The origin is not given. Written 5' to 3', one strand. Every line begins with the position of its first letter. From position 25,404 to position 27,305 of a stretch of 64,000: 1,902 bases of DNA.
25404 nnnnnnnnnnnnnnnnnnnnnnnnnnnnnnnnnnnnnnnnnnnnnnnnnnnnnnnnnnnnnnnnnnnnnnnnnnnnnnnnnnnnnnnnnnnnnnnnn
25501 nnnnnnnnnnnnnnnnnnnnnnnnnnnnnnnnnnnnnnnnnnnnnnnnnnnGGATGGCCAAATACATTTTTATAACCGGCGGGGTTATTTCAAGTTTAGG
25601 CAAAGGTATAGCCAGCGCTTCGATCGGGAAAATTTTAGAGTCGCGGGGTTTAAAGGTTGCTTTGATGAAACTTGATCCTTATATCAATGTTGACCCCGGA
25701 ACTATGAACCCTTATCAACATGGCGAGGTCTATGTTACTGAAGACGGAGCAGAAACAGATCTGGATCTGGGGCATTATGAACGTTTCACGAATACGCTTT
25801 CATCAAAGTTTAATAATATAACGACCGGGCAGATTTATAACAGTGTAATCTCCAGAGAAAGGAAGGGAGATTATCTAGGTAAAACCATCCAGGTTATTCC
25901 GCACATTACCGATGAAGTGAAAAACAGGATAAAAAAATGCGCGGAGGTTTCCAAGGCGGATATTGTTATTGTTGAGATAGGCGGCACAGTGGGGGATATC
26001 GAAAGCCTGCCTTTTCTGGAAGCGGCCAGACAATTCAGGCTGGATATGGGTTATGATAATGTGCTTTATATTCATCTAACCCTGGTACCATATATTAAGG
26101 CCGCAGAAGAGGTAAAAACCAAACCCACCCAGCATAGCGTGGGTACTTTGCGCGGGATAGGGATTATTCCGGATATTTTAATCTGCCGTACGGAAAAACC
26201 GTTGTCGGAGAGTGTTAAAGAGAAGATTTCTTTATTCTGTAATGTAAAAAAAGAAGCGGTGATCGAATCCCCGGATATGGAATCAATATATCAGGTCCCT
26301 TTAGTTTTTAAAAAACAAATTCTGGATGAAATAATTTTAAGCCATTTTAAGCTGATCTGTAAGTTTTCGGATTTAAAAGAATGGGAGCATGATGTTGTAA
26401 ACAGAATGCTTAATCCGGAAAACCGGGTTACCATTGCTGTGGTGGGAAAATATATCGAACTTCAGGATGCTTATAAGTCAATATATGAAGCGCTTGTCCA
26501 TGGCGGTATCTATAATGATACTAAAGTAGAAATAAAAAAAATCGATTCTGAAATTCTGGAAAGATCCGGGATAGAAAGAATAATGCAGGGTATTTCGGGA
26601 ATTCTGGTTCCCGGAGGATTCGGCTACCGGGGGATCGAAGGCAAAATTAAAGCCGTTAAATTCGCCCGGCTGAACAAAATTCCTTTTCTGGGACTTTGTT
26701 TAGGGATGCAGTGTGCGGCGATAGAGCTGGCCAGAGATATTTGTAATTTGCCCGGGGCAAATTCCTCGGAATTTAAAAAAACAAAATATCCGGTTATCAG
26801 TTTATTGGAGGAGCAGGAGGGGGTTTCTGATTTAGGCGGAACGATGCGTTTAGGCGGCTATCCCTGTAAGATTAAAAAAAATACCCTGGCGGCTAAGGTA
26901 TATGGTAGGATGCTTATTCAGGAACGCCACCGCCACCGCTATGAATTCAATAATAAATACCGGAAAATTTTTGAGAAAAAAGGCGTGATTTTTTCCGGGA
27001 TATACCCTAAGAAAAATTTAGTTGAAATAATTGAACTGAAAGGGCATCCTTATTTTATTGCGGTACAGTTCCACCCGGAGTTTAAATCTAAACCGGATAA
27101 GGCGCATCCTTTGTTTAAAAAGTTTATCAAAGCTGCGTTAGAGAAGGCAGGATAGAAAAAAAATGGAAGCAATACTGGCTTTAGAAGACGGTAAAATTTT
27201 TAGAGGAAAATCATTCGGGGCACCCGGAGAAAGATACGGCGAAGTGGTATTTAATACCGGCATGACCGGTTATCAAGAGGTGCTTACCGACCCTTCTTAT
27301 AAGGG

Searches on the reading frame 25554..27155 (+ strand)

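Call 73: search_protein_families(library=pfam, proteins=[window:25554-27155:+], max_evalue=0.00001)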
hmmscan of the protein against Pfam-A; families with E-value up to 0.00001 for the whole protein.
window:25554-27155:+ (533 aa): 2 families
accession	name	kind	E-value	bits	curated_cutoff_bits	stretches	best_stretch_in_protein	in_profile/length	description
PF06418.20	CTP_synth_N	-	5.6e-130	432.9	26.1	1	3-267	1-265/265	CTP synthase N-terminus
PF00117.34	GATase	-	4.1e-38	131.4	22.8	1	303-526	2-189/190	Glutamine amidotransferase class-I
